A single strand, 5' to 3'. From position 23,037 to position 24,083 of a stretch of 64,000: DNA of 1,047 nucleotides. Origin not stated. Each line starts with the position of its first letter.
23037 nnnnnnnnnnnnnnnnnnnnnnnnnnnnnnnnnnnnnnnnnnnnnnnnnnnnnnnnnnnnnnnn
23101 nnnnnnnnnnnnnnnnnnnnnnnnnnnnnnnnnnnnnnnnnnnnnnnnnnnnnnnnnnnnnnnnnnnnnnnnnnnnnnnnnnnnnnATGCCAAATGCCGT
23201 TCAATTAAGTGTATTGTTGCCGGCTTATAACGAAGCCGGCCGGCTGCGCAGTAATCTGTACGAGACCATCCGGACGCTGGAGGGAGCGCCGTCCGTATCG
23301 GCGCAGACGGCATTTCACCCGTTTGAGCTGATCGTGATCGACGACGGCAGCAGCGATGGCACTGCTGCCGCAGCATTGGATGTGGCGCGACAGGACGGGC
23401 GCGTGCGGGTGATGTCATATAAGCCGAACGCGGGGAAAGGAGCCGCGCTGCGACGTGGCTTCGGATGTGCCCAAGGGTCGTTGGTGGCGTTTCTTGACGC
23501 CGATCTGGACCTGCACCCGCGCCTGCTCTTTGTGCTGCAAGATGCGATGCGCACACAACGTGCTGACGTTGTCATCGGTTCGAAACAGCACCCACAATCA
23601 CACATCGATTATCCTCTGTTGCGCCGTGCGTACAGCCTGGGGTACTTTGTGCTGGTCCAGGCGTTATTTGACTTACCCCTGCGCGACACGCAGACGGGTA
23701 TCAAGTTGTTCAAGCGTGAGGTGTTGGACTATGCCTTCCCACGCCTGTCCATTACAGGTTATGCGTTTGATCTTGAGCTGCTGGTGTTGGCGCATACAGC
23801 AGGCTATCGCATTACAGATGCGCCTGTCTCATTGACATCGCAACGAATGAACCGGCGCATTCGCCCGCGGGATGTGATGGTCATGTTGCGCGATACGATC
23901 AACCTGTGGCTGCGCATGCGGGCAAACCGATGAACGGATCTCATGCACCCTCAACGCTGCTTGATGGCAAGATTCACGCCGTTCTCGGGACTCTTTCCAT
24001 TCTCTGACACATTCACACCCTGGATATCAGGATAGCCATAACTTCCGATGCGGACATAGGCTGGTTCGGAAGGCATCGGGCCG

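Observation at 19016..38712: Seven paralogous GT-C-type membrane glycosyltransferase-like genes in three classes, with one lipid-sugar synthase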

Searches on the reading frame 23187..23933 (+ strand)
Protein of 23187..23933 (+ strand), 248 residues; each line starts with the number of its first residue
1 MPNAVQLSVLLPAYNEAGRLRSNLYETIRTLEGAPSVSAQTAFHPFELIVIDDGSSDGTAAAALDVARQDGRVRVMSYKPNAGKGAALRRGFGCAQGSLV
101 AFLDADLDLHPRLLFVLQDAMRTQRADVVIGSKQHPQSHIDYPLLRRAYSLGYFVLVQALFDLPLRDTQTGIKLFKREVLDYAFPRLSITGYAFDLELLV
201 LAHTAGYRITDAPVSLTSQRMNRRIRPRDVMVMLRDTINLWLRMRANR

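Call 4: search_protein_families(library=pfam, proteins=[window:23187-23933:+], max_evalue=0.1)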
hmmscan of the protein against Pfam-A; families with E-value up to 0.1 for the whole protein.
window:23187-23933:+ (248 aa): 3 families
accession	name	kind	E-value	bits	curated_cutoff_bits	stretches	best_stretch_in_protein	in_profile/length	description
PF00535.33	Glycos_transf_2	-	1.7e-26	93.6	23.3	1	8-181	1-165/168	Glycosyl transferase family 2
PF13641.12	Glyco_tranf_2_3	-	2.2e-07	31.6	27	1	7-217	3-209/230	Glycosyltransferase like family 2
PF10111.15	Glyco_tranf_2_2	-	2e-05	24.7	27.3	1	40-106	22-91/276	Glycosyltransferase like family 2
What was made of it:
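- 23187..23933 (+): GT2: short polyprenyl-phosphate-sugar synthase-like enzyme without a TM anchor. It overlaps the end of B1 by 22 nt. PF00535 at 1.7e-26 (call 4).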

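Call 5: search_protein_families(library=ncbifam, proteins=[window:23187-23933:+], max_evalue=0.1)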
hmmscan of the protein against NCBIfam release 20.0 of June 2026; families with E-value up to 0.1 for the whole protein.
window:23187-23933:+ (248 aa): 24 families
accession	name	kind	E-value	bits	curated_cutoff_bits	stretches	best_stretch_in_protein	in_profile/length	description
NF041875.1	EPS_EpsD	equivalog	6.4e-17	61.9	370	1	7-148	1-131/325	exopolysaccharide biosynthesis glycosyltransferase EpsD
NF047588.1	GlcsyltransPgfSStrep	equivalog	1.2e-16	60.8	500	1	6-181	2-165/308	glycosyltransferase PgfS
TIGR03937.1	PgaC_IcaA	equivalog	3.9e-14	52.4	422.3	1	5-122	45-152/407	poly-beta-1,6-N-acetyl-D-glucosamine synthase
NF058614.1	PPMAGASynPpgS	equivalog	1.2e-13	51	370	1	47-216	28-196/226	polyprenyl-phospho-N-acetylgalactosaminyl synthase PpgS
NF007482.0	PRK10073.1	equivalog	5.6e-12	45.3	423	1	3-129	4-118/334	glycosyltransferase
NF010496.0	PRK13915.1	equivalog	7.7e-12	44.9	262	1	5-118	31-139/307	glucosyl-3-phosphoglycerate synthase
NF047683.1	TeichurnBiosyTuaG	equivalog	1.3e-11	44.7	400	1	7-108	8-98/252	teichuronic acid biosynthesis protein TuaG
NF007986.1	PRK10714.1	equivalog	1.6e-10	40.5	529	1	6-137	7-130/316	undecaprenyl-phosphate 4-deoxy-4-formamido-L-arabinose transferase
TIGR03965.1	mycofact_glyco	equivalog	2.5e-10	39.8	280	1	46-122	106-180/467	mycofactocin biosynthesis glycosyltransferase MftF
TIGR04283.1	glyco_like_mftF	equivalog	4.4e-10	39.5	182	1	7-126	1-102/221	TIGR04283 family arsenosugar biosynthesis glycosyltransferase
TIGR04182.1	glyco_TIGR04182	equivalog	3.1e-09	36.6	325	1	47-219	29-193/293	S-layer glycoprotein N-glycosyltransferase AglJ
NF041391.1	DPhHxTase_Halo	equivalog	1.5e-08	33.9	375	1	49-223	27-190/213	dolichyl-phosphate hexose transferase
NF045692.1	OglycostaseCruG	equivalog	1.4e-06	27.5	600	1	6-133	42-164/386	2'-O-glycosyltransferase CruG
NF053739.1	GlytfEpsEBac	equivalog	1.7e-06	27.2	450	1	25-112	10-99/265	glycosyltransferase EpsE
NF050050.1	ProtGlycPglI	equivalog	2e-06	27.4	500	1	34-118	21-105/306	GalNAc(5)-diNAcBac-PP-undecaprenol beta-1,3-glucosyltransferase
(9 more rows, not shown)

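Call 7: find_encoding_contigs(protein=window:23187-23933:+, flank=10000, max_places=6)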
Protein window:23187-23933:+ (248 aa): 2 contigs read that carry it; 2 places shown.
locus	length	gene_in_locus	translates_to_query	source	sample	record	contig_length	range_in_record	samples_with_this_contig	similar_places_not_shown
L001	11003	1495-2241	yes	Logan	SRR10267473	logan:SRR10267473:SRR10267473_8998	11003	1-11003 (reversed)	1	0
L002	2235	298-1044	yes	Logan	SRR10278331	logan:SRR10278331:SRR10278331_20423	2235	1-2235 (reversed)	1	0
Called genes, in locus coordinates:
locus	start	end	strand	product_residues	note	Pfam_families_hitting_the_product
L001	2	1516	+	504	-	?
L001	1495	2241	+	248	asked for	PF00535:Glycos_transf_2, PF13641:Glyco_tranf_2_3 (weak), PF10111:Glyco_tranf_2_2 (faint)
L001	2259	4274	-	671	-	PF13231:PMT_2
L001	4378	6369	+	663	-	-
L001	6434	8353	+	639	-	PF16177:ACAS_N, PF00501:AMP-binding, PF13193:AMP-binding_C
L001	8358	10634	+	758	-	PF02366:PMT, PF13231:PMT_2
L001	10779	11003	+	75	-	?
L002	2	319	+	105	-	?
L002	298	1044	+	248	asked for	PF00535:Glycos_transf_2, PF13641:Glyco_tranf_2_3 (weak), PF10111:Glyco_tranf_2_2 (faint)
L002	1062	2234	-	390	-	?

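Call 31: search_solved_structures(query=window:23187-23933:+, max_evalue=0.001, show_alignments=2)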
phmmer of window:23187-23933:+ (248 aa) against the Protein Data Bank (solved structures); distinct sequences matched with E-value up to 0.001: 21.
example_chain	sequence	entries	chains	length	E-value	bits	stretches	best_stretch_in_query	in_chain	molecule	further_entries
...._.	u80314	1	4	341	1.2e-10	44.9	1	4-138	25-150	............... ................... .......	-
5ekp_C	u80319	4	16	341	1.2e-10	44.9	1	4-138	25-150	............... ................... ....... | Glycosyltransferase sll0501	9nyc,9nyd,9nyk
9nye_A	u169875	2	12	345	1.2e-10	44.8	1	4-138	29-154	Glycosyltransferase sll0501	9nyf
5mlz_A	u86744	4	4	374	4.1e-10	43.1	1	5-214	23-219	Dolichol monophosphate mannose synthase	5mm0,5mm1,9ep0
9bhc_C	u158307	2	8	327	5.3e-09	39.5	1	6-183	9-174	Undecaprenyl-phosphate 4-deoxy-4-formamido-L-arabinose transferase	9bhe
8vxh_A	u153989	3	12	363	7e-09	39.1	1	6-183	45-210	Undecaprenyl-phosphate 4-deoxy-4-formamido-L-arabinose transferase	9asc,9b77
9hwj_A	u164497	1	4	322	9.3e-08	35.4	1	6-128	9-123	Undecaprenyl-phosphate 4-deoxy-4-formamido-L-arabinose transferase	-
5hea_A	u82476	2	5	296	3.4e-07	33.6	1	38-121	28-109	Putative glycosyltransferase (GalT1)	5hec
6h1j_A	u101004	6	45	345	7.4e-07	32.5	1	7-181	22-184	Probable ss-1,3-N-acetylglucosaminyltransferase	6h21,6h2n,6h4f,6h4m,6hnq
3e25_A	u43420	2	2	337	3.6e-06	30.2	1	7-116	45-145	Putative uncharacterized protein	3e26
4y6n_A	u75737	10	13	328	3.8e-06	30.1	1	7-116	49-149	Glucosyl-3-phosphoglycerate synthase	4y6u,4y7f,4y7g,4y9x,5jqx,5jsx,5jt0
7pdo_A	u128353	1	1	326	3.9e-06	30.1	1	7-116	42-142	Glucosyl-3-phosphoglycerate synthase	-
7p5l_A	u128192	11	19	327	3.9e-06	30.1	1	7-116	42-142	Glucosyl-3-phosphoglycerate synthase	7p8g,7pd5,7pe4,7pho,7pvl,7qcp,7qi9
4ddz_A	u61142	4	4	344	4.2e-06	30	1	7-116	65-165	GLUCOSYL-3-PHOSPHOGLYCERATE SYNTHASE (GpgS) | Glucosyl-3-phosphoglycerate synthase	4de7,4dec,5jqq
3bcv_A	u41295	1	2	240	1.1e-05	28.7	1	37-128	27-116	Putative glycosyltransferase protein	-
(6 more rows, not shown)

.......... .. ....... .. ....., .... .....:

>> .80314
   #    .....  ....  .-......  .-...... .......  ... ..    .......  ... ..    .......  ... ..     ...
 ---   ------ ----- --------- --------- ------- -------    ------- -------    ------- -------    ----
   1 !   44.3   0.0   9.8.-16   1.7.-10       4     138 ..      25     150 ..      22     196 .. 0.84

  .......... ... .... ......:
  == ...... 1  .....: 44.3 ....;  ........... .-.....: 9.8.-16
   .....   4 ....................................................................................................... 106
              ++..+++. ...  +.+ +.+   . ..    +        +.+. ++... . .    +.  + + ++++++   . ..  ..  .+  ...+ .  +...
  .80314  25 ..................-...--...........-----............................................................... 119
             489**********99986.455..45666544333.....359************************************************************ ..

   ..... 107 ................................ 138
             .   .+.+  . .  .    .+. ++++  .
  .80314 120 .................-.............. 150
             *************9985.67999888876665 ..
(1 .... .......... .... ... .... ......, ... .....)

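Call 55: find_homologous_proteins(query=window:23187-23933:+, max_evalue=1e-10)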
Query window:23187-23933:+ (248 aa): 1976 proteins with E <= 1e-10 among 8000 candidates; the best 120 are listed.
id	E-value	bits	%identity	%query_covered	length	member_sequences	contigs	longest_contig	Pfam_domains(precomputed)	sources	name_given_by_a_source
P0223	7.7e-150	515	95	100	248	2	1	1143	PF10111.15,PF13641.13,PF00535.33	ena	-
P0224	7.5e-97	342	65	99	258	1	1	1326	PF13641.13,PF00535.33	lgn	-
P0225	4.1e-95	336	64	98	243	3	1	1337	PF13641.13,PF00535.33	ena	-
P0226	5.2e-95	336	64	100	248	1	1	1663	PF10111.15,PF13641.13,PF00535.33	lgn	-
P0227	5.3e-95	336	63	97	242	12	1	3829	PF10111.15,PF13641.13,PF00535.33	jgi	jgi:glycosyltransferase involved in cell wall biosynthesis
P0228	6.4e-95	335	65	99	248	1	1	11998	PF10111.15,PF13641.13,PF00535.33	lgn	-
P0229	6.1e-94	332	63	98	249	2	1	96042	PF10111.15,PF13641.13,PF00535.33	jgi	jgi:glycosyltransferase involved in cell wall biosynthesis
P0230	2.4e-93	330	64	98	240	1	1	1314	PF10111.15,PF13641.13,PF00535.33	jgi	jgi:glycosyltransferase involved in cell wall biosynthesis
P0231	2.1e-92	327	64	100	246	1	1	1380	PF10111.15,PF13641.13,PF00535.33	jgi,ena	-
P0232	2.1e-92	327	64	98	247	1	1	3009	PF10111.15,PF13641.13,PF00535.33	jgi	jgi:dolichol-phosphate mannosyltransferase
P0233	1.2e-91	325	63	99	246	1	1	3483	PF10111.15,PF13641.13,PF00535.33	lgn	-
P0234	1.6e-90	321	60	100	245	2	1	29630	PF10111.15,PF13641.13,PF00535.33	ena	-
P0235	1.5e-89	318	61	98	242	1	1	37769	PF10111.15,PF13641.13,PF00535.33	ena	-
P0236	2.0e-89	317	63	97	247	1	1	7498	PF13641.13,PF00535.33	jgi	jgi:glycosyltransferase involved in cell wall biosynthesis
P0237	2.1e-89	317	61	99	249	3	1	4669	PF10111.15,PF13641.13,PF00535.33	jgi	jgi:glycosyltransferase involved in cell wall biosynthesis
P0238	8.3e-89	315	62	99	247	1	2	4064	PF13641.13,PF00535.33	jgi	jgi:dolichol-phosphate mannosyltransferase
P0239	3.5e-88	313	61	99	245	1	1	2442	PF10111.15,PF13641.13,PF00535.33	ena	-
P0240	1.8e-67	246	52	98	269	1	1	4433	PF13641.13,PF00535.33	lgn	-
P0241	1.1e-66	243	55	96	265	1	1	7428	PF13641.13,PF00535.33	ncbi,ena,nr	ncbi:MAG: glycosyltransferase family 2 protein [Candidatus Eremiobacteraeota bacterium]|nr:glycosylt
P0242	3.9e-66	241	50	96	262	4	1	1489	PF10111.15,PF13641.13,PF00535.33,PF12804.14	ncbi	-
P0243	3.1e-65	238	56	87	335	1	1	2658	PF10111.15,PF13641.13,PF00535.33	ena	-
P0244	4.9e-65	238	48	100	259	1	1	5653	PF10111.15,PF13641.13,PF00535.33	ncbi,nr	ncbi:MAG: glycosyltransferase family 2 protein [Candidatus Omnitrophica bacterium]|nr:glycosyltransf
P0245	5.1e-65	238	52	97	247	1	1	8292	PF10111.15,PF13641.13,PF00535.33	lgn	-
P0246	5.7e-65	237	53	98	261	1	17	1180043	PF13641.13,PF00535.33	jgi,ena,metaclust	jgi:glycosyltransferase involved in cell wall biosynthesis|metaclust:\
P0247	8.5e-65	237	49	98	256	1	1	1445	PF10111.15,PF13641.13,PF00535.33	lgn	-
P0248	4.9e-64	234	53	91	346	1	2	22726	PF10111.15,PF13641.13,PF00535.33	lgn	-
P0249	7.5e-64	234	51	97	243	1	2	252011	PF10111.15,PF13641.13,PF00535.33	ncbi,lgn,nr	ncbi:MAG: glycosyltransferase [Chloroflexi bacterium]|nr:glycosyltransferase [Chloroflexota bacteriu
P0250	9.1e-64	233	49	97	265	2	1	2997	PF10111.15,PF13641.13,PF00535.33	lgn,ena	-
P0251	2.0e-63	232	53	96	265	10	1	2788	PF10111.15,PF13641.13,PF00535.33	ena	-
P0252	2.6e-63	232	50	96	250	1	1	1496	PF10111.15,PF13641.13,PF00535.33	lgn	-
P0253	3.1e-63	232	50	97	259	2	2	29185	PF13641.13,PF00535.33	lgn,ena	-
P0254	5.1e-63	231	51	96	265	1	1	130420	PF13641.13,PF00535.33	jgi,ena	-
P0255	1.2e-62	230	50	97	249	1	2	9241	PF10111.15,PF13641.13,PF00535.33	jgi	jgi:glycosyltransferase involved in cell wall biosynthesis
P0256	1.4e-62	230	51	96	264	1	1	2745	PF13641.13,PF00535.33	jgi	jgi:glycosyltransferase involved in cell wall biosynthesis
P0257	1.8e-62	229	51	96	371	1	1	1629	PF10111.15,PF13641.13,PF00535.33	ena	-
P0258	2.1e-62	229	53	97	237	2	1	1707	PF13641.13,PF00535.33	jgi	jgi:glycosyltransferase involved in cell wall biosynthesis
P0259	2.1e-62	229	50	97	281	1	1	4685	PF10111.15,PF13641.13,PF00535.33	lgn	-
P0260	2.4e-62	229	52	96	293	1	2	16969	PF10111.15,PF13641.13,PF00535.33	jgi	jgi:glycosyltransferase involved in cell wall biosynthesis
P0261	3.4e-62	228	51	96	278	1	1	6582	PF13641.13,PF00535.33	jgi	jgi:glycosyltransferase involved in cell wall biosynthesis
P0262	3.4e-62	228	51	98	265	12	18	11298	PF13641.13,PF00535.33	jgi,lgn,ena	jgi:glycosyltransferase involved in cell wall biosynthesis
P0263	3.5e-62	228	52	96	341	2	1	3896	PF10111.15,PF13641.13,PF00535.33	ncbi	-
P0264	3.9e-62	228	50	97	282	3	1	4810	PF10111.15,PF13641.13,PF00535.33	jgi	jgi:glycosyltransferase involved in cell wall biosynthesis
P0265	4.0e-62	228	52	98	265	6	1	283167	PF13641.13,PF00535.33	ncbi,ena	-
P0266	4.1e-62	228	49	98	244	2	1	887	PF10111.15,PF13641.13,PF00535.33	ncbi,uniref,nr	ncbi:polyisoprenyl-phosphate glycosyltransferase [Candidatus Hakubella thermalkaliphila]|uniref:Poly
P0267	4.6e-62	228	50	97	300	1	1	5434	PF10111.15,PF13641.13,PF00535.33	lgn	-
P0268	5.6e-62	228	49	98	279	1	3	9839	PF10111.15,PF13641.13,PF00535.33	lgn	-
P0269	5.9e-62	228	51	96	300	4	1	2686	PF10111.15,PF13641.13,PF00535.33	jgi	jgi:glycosyltransferase involved in cell wall biosynthesis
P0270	6.3e-62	227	50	96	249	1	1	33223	PF13641.13,PF00535.33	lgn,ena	-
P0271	7.2e-62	227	49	96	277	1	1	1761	PF10111.15,PF13641.13,PF00535.33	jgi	jgi:glycosyltransferase involved in cell wall biosynthesis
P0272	7.6e-62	227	49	99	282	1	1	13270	PF10111.15,PF13641.13,PF00535.33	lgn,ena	-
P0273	9.1e-62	227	47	98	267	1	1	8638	PF10111.15,PF13641.13,PF00535.33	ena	-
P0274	9.5e-62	227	51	98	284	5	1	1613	PF13641.13,PF00535.33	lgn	-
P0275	1.2e-61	227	51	98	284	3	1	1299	PF13641.13,PF00535.33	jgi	jgi:glycosyltransferase involved in cell wall biosynthesis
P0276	1.4e-61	226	51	96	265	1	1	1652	PF13641.13,PF00535.33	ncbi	-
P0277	1.5e-61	226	52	98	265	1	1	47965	PF13641.13,PF00535.33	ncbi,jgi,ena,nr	ncbi:MAG TPA: glycosyltransferase family 2 protein [Candidatus Babeliales bacterium]|nr:glycosyltran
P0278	1.6e-61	226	50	100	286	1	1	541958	PF13641.13,PF00535.33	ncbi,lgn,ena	-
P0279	2.1e-61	226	51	98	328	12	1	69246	PF13641.13,PF00535.33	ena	-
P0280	2.1e-61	226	48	98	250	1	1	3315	PF10111.15,PF13641.13,PF00535.33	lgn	-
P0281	2.1e-61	226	49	100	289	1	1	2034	PF00535.33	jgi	jgi:glycosyltransferase involved in cell wall biosynthesis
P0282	2.2e-61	226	51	98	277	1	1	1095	PF00535.33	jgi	jgi:glycosyltransferase involved in cell wall biosynthesis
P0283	2.5e-61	226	52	96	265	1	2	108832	PF13641.13,PF00535.33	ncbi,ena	-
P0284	3.3e-61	225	50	98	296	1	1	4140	PF10111.15,PF13641.13,PF00535.33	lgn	-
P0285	3.6e-61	225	48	99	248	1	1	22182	PF10111.15,PF13641.13,PF00535.33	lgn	-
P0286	3.9e-61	225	50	96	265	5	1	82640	PF13641.13,PF00535.33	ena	-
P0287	4.3e-61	225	49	96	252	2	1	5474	PF10111.15,PF13641.13,PF00535.33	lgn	-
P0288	5.6e-61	224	51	98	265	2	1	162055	PF13641.13,PF00535.33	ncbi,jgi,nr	ncbi:MAG TPA: glycosyltransferase [Candidatus Cybelea sp.]|jgi:glycosyltransferase involved in cell 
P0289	5.6e-61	224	50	98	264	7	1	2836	PF00535.33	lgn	-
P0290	5.7e-61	224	51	97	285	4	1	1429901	PF10111.15,PF13641.13,PF00535.33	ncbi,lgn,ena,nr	ncbi:MAG TPA: glycosyltransferase [Candidatus Baltobacteraceae bacterium]|nr:glycosyltransferase [Ca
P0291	6.7e-61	224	49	97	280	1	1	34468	PF10111.15,PF13641.13,PF00535.33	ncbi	-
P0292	6.9e-61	224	52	98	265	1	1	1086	PF10111.15,PF13641.13,PF00535.33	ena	-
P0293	7.3e-61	224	50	96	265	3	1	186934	PF13641.13,PF00535.33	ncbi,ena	-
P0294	8.0e-61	224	47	97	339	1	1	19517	PF10111.15,PF13641.13,PF00535.33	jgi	jgi:glycosyltransferase involved in cell wall biosynthesis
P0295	8.9e-61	224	50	96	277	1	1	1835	PF13641.13,PF00535.33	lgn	-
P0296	9.1e-61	224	51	96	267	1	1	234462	PF13641.13,PF00535.33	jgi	jgi:glycosyltransferase involved in cell wall biosynthesis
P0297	9.1e-61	224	50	96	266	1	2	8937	PF00535.33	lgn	-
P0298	9.4e-61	224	49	97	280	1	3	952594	PF10111.15,PF13641.13,PF00535.33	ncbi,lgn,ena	-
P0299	1.2e-60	223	51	96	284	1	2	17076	PF13641.13,PF00535.33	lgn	-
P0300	1.4e-60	223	48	98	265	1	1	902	PF10111.15,PF13641.13,PF00535.33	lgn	-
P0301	1.4e-60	223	48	96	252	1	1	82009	PF10111.15,PF13641.13,PF00535.33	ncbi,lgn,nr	ncbi:glycosyltransferase family 2 protein [Candidatus Poribacteria bacterium]|nr:glycosyltransferase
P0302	1.5e-60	223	48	96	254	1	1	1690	PF10111.15,PF13641.13,PF00535.33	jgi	jgi:glycosyltransferase involved in cell wall biosynthesis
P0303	1.6e-60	223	49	96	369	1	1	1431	PF10111.15,PF13641.13,PF00535.33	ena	-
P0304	1.6e-60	223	48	99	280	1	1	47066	PF10111.15,PF13641.13,PF00535.33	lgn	-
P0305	1.7e-60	223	49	99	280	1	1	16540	PF10111.15,PF13641.13,PF00535.33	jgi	jgi:glycosyltransferase involved in cell wall biosynthesis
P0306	1.7e-60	223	52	98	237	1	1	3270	PF10111.15,PF13641.13,PF00535.33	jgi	jgi:dolichol-phosphate mannosyltransferase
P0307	1.7e-60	223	51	99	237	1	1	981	PF10111.15,PF13641.13,PF00535.33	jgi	jgi:glycosyltransferase involved in cell wall biosynthesis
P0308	1.7e-60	223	51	96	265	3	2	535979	PF00535.33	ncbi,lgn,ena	-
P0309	1.8e-60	223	50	96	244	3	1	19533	PF10111.15,PF13641.13,PF00535.33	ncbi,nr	ncbi:polyisoprenyl-phosphate glycosyltransferase [Candidatus Hakubella thermalkaliphila]|nr:polyisop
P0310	1.9e-60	223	52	97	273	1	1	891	PF10111.15,PF13641.13,PF00535.33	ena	-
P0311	1.9e-60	223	50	98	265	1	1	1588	PF13641.13,PF00535.33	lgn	-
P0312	1.9e-60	223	51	96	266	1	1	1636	PF13641.13,PF00535.33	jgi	-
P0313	2.1e-60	223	50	99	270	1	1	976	PF10111.15,PF13641.13,PF00535.33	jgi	jgi:glycosyltransferase involved in cell wall biosynthesis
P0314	2.3e-60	222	51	96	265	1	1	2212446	PF13641.13,PF00535.33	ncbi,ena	-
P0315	2.3e-60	222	52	94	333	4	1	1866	PF13641.13,PF00535.33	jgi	jgi:glycosyltransferase involved in cell wall biosynthesis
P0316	2.4e-60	222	52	98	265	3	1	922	PF13641.13,PF00535.33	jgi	jgi:glycosyltransferase involved in cell wall biosynthesis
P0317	2.4e-60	222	51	98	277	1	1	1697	PF00535.33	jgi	jgi:glycosyltransferase involved in cell wall biosynthesis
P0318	2.4e-60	222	50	96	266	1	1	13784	PF13641.13,PF00535.33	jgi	jgi:glycosyltransferase involved in cell wall biosynthesis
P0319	2.7e-60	222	51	94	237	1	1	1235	PF10111.15,PF13641.13,PF00535.33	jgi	-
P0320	2.7e-60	222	50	98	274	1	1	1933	PF00535.33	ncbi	ncbi:MAG: glycosyltransferase family 2 protein, partial [Candidatus Cybelea sp.]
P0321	2.8e-60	222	50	98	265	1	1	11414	PF13641.13,PF00535.33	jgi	jgi:glycosyltransferase involved in cell wall biosynthesis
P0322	2.9e-60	222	51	98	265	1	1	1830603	PF13641.13,PF00535.33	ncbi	-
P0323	3.0e-60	222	51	98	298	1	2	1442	PF13641.13,PF00535.33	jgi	jgi:glycosyltransferase involved in cell wall biosynthesis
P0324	3.0e-60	222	50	98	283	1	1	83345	PF00535.33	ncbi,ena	-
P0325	3.0e-60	222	49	97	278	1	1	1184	PF10111.15,PF13641.13,PF00535.33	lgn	-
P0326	3.1e-60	222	52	96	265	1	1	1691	PF00535.33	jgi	jgi:glycosyltransferase involved in cell wall biosynthesis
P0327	3.2e-60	222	48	100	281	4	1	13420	PF10111.15,PF13641.13,PF00535.33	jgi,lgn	-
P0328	3.2e-60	222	51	98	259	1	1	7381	PF13641.13,PF00535.33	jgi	jgi:glycosyltransferase involved in cell wall biosynthesis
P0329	3.3e-60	222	49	98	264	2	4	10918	PF13641.13,PF00535.33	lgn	-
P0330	3.6e-60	222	50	98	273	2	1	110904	PF13641.13,PF00535.33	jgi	jgi:glycosyltransferase involved in cell wall biosynthesis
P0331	3.7e-60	222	50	98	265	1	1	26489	PF00535.33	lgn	-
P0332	3.8e-60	222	51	98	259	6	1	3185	PF10111.15,PF13641.13,PF00535.33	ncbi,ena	ncbi:MAG: glycosyltransferase [Chloroflexota bacterium]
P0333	3.8e-60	222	51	97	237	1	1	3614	PF10111.15,PF13641.13,PF00535.33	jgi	jgi:dolichol-phosphate mannosyltransferase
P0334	3.9e-60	222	50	94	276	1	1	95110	PF13641.13,PF00535.33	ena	-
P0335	4.0e-60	222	49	100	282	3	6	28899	PF00535.33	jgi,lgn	jgi:glycosyltransferase involved in cell wall biosynthesis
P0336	4.1e-60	222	49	97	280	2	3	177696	PF10111.15,PF13641.13,PF00535.33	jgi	jgi:glycosyltransferase involved in cell wall biosynthesis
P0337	4.2e-60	222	46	100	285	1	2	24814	PF10111.15,PF13641.13,PF00535.33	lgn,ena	-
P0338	4.2e-60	221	51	96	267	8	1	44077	PF10111.15,PF13641.13,PF00535.33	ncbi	-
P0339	4.3e-60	221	52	90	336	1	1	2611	PF10111.15,PF13641.13,PF00535.33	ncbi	-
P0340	4.3e-60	221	48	98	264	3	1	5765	PF13641.13,PF00535.33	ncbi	-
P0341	4.5e-60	221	51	96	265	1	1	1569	PF13641.13,PF00535.33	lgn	-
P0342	4.5e-60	221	50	97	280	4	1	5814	PF10111.15,PF13641.13,PF00535.33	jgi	jgi:glycosyltransferase involved in cell wall biosynthesis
